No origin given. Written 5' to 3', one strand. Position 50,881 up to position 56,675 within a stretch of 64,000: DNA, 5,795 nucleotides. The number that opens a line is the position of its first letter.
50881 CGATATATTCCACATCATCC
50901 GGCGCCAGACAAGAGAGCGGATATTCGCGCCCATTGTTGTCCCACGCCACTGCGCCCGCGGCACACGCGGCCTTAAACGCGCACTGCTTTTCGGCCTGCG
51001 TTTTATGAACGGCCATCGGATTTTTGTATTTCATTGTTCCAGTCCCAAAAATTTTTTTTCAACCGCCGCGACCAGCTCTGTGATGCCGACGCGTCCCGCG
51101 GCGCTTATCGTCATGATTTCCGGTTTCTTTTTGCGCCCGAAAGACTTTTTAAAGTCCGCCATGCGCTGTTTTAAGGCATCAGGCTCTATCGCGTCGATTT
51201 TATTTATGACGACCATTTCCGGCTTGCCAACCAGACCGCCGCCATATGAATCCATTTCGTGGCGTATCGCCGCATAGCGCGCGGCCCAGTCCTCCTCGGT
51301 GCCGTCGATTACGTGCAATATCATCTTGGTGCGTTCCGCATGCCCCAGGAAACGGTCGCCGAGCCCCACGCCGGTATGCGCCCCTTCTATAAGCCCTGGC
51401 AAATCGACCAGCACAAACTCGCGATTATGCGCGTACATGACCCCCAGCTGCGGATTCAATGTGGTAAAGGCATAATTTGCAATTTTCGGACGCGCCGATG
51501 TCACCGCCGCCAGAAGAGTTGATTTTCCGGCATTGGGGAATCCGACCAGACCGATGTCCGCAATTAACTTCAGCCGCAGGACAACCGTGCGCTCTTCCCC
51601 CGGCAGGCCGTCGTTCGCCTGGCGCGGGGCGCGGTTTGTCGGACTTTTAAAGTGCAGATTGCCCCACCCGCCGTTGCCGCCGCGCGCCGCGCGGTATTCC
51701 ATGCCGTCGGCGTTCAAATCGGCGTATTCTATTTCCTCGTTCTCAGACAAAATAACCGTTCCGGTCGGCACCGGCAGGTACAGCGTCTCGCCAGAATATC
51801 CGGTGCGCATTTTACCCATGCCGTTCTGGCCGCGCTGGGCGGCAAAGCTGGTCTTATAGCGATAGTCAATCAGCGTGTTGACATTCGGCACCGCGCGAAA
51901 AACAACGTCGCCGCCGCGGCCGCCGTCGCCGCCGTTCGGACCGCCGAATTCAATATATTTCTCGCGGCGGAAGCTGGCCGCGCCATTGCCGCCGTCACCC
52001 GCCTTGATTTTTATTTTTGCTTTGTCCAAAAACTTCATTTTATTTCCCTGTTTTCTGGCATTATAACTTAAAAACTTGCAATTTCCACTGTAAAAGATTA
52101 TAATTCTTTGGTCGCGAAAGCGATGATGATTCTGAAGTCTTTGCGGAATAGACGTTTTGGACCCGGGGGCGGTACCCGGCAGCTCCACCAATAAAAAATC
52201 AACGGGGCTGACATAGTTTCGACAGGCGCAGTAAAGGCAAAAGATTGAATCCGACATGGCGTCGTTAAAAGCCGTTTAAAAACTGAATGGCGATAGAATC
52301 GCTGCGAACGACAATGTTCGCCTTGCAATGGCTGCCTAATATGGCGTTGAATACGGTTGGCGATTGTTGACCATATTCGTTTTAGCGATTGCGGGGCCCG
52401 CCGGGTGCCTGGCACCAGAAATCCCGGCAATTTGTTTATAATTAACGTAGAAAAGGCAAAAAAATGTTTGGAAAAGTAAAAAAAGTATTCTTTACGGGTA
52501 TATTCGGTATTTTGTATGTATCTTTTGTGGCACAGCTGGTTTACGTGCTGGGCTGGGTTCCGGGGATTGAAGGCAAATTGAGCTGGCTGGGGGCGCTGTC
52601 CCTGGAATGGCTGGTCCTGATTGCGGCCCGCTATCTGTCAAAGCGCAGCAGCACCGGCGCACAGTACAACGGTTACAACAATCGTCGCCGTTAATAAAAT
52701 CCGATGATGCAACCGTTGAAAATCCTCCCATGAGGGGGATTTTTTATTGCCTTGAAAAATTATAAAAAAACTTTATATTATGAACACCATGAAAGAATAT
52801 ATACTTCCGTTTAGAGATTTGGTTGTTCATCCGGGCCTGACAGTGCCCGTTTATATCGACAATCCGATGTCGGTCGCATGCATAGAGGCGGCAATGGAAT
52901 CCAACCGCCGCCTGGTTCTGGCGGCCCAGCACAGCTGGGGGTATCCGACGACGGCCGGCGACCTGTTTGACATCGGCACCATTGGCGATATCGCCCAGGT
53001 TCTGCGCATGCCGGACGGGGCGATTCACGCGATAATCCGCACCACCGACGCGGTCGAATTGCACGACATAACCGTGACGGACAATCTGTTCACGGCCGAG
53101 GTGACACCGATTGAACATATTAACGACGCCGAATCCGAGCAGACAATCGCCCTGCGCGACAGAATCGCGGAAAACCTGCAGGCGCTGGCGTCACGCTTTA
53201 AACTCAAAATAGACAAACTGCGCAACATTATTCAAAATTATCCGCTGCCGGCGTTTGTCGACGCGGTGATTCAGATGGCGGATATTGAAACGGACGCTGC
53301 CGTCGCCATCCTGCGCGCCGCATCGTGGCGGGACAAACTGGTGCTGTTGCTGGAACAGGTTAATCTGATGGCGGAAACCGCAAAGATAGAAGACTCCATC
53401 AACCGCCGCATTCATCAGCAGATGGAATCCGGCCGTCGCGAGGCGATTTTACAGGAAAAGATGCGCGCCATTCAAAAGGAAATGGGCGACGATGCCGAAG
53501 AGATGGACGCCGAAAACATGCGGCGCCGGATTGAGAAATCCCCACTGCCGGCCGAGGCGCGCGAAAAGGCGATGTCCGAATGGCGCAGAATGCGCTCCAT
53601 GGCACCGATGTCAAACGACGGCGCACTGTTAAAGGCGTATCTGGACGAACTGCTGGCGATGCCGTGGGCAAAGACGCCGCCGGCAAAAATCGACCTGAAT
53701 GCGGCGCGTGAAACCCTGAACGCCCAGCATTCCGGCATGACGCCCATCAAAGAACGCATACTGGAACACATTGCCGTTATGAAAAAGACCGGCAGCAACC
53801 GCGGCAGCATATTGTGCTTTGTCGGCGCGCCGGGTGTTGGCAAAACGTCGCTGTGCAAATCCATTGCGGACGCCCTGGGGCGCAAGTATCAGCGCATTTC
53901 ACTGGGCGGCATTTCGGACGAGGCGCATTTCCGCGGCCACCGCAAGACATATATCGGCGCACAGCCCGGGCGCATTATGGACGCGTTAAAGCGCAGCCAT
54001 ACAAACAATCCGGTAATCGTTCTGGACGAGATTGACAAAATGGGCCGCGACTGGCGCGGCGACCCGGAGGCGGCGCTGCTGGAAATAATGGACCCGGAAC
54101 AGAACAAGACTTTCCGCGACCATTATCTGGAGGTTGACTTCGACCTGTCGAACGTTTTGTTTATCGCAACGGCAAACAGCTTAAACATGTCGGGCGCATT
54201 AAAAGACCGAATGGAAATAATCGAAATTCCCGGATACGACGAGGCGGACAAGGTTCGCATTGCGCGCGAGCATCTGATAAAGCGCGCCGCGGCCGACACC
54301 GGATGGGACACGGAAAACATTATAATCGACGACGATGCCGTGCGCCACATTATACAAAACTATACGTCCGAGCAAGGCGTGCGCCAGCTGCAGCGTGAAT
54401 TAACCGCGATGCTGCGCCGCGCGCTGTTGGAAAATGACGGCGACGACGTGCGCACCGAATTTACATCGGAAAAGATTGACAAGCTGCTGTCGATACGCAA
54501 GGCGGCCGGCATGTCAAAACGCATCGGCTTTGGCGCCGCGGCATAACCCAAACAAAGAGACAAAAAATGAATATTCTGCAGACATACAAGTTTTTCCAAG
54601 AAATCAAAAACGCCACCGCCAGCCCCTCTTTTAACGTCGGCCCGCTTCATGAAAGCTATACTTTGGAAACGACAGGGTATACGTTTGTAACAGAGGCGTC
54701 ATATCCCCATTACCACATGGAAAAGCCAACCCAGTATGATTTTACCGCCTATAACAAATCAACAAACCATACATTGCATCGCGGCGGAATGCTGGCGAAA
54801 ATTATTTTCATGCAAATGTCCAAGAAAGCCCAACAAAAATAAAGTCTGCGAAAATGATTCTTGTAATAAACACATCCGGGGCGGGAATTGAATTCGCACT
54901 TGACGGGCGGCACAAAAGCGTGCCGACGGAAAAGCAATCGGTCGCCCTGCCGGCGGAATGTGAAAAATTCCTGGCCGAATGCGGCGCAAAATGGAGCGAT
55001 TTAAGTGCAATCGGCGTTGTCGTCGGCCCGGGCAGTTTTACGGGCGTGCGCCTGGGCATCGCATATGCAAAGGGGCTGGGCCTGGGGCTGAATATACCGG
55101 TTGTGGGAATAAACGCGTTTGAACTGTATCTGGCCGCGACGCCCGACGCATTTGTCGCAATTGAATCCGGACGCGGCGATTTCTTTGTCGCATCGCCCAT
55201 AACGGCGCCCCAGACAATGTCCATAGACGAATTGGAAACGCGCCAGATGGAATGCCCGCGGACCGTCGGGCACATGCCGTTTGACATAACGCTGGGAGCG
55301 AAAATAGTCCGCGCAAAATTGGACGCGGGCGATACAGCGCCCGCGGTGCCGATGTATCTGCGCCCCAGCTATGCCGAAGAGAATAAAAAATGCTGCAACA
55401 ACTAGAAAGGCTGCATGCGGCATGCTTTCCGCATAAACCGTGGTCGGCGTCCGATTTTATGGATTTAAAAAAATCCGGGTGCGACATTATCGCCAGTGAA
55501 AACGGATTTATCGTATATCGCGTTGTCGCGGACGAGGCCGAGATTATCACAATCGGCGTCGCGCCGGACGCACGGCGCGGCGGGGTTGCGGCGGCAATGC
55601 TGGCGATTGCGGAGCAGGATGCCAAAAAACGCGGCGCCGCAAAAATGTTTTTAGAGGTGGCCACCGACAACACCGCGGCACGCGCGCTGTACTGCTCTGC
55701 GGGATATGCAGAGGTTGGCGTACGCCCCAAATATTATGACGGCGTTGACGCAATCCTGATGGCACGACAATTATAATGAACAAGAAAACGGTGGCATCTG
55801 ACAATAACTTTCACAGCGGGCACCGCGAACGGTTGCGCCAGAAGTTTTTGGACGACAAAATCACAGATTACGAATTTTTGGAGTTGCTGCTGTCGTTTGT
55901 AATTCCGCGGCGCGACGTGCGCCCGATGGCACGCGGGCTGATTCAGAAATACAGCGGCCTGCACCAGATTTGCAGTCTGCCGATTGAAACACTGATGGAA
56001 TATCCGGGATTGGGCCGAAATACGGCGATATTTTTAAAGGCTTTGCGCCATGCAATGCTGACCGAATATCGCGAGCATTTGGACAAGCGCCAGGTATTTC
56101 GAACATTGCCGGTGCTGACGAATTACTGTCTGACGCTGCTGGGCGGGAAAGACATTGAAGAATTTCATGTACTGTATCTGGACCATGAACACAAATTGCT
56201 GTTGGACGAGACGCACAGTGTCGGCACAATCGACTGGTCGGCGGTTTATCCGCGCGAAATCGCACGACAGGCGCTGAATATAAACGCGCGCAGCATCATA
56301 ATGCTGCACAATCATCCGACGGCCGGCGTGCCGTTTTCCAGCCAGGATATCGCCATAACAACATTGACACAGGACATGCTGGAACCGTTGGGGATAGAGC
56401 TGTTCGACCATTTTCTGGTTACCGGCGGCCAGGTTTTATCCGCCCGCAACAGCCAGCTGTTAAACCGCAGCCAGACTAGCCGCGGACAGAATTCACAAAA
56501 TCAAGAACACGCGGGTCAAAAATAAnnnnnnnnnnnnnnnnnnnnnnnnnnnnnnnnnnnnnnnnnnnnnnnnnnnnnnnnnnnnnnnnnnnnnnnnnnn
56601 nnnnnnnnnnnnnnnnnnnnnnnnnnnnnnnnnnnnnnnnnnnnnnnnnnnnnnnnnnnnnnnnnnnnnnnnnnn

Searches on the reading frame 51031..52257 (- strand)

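Call 70: search_protein_families(library=pfam, max_evalue=0.001, proteins=[window:51031-52257:-])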
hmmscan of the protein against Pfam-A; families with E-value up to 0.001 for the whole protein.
window:51031-52257:- (408 aa): 6 families
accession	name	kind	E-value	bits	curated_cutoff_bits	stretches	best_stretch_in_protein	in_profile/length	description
PF01018.28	GTP1_OBG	-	1.7e-57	193.9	27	1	78-231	2-155/155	GTP1/OBG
PF01926.29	MMR_HSR1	-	1.9e-26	92.9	21.9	1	235-353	2-113/113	50S ribosome-binding GTPase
PF02421.24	FeoB_N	-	2.9e-13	50.1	27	1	235-398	3-155/156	Ferrous iron transport protein B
PF00009.33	GTP_EFTU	-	3.2e-05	24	26.5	0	346-401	123-184/188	Elongation factor Tu GTP binding domain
PF03308.22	MeaB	-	0.00014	21.4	23.1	0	341-401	168-233/273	Methylmalonyl Co-A mutase-associated GTPase MeaB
PF02492.25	cobW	-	0.00076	19.5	20.7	0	301-373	106-172/180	CobW/HypB/UreG, nucleotide-binding domain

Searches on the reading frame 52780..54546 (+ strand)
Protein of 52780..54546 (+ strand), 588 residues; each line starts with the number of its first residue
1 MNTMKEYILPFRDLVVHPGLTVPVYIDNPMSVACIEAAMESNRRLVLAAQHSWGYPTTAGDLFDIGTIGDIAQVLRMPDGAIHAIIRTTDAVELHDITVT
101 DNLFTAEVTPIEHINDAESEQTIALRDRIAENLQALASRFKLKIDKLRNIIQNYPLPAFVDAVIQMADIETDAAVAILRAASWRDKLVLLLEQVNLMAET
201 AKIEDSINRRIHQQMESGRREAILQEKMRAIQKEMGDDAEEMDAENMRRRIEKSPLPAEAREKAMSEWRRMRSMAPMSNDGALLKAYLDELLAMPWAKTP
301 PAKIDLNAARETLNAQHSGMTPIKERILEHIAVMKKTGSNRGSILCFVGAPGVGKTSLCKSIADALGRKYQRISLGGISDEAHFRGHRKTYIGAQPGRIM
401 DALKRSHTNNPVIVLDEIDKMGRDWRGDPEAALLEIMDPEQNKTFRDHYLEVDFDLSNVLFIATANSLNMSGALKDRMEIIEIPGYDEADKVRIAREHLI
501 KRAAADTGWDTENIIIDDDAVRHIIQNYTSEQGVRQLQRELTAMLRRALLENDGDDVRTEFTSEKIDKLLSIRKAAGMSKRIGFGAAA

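Call 21: search_protein_families(library=pfam, max_evalue=1, proteins=[window:52780-54546:+])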
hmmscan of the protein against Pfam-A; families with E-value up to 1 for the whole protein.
window:52780-54546:+ (588 aa): 29 families (the best 25 are shown)
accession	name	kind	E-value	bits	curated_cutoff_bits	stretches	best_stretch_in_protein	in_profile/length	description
PF02190.22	LON_substr_bdg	-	3.7e-24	86.2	28.7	1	8-194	4-198/200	ATP-dependent protease La (LON) substrate-binding domain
PF00004.35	AAA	-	8.3e-22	78.5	21.2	1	345-481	1-126/131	ATPase family associated with various cellular activities (AAA)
PF22667.2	Lon_lid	-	3.4e-13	49.5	27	1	507-550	3-46/57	Lon protease AAA+ ATPase lid domain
PF07728.20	AAA_5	-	1.4e-10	41.8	22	1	345-478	2-139/139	AAA domain (dynein-related subfamily)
PF07724.20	AAA_2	-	5e-06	27.1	27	1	346-467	7-125/166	AAA domain (Cdc48 subfamily)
PF13401.12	AAA_22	-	1.6e-05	25.7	27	1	342-426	5-97/130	AAA domain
PF07726.17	AAA_3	-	4.9e-05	23.6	27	1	348-473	5-118/131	ATPase family associated with various cellular activities (AAA)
PF24883.2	NPHP3_N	-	0.0011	19.7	24.8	1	328-371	7-51/164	Nephrocystin 3, N-terminal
PF03266.21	NTPase_1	-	0.0013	19.1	23.9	1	349-379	6-34/168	NTPase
PF00910.28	RNA_helicase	-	0.0015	19.5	21.5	1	346-409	2-64/105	RNA helicase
PF13173.12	AAA_14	-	0.0018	18.7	27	1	343-421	3-74/129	AAA domain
PF00005.33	ABC_tran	-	0.0024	18.9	25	1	340-378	9-47/137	ABC transporter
PF05496.18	RuvB_N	-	0.0028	17.9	27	1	317-374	9-65/159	Holliday junction DNA helicase RuvB P-loop domain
PF13191.12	AAA_16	-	0.0029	18.6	32.6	1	332-376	14-52/167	AAA ATPase domain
PF03193.22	RsgA_GTPase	-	0.0066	16.7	30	1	332-374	96-138/174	RsgA GTPase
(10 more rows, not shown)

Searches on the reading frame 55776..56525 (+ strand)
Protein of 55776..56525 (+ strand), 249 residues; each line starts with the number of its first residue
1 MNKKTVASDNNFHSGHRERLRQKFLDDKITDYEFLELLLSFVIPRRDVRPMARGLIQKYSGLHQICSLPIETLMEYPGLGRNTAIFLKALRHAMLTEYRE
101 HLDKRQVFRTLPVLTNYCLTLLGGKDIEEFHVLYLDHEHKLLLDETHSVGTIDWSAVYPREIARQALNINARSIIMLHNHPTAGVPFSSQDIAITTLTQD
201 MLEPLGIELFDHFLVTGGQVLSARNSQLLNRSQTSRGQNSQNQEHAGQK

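Call 21: search_protein_families(library=pfam, max_evalue=1, proteins=[window:55776-56525:+])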
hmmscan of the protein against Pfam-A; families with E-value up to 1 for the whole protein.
window:55776-56525:+ (249 aa): 2 families
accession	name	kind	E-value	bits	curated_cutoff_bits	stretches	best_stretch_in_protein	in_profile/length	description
PF04002.20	RadC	-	5.3e-29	101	22.1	1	114-226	7-119/121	RadC-like JAB domain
PF20582.4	UPF0758_N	-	0.00046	20.6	27.1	1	17-84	11-76/77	UPF0758 N-terminal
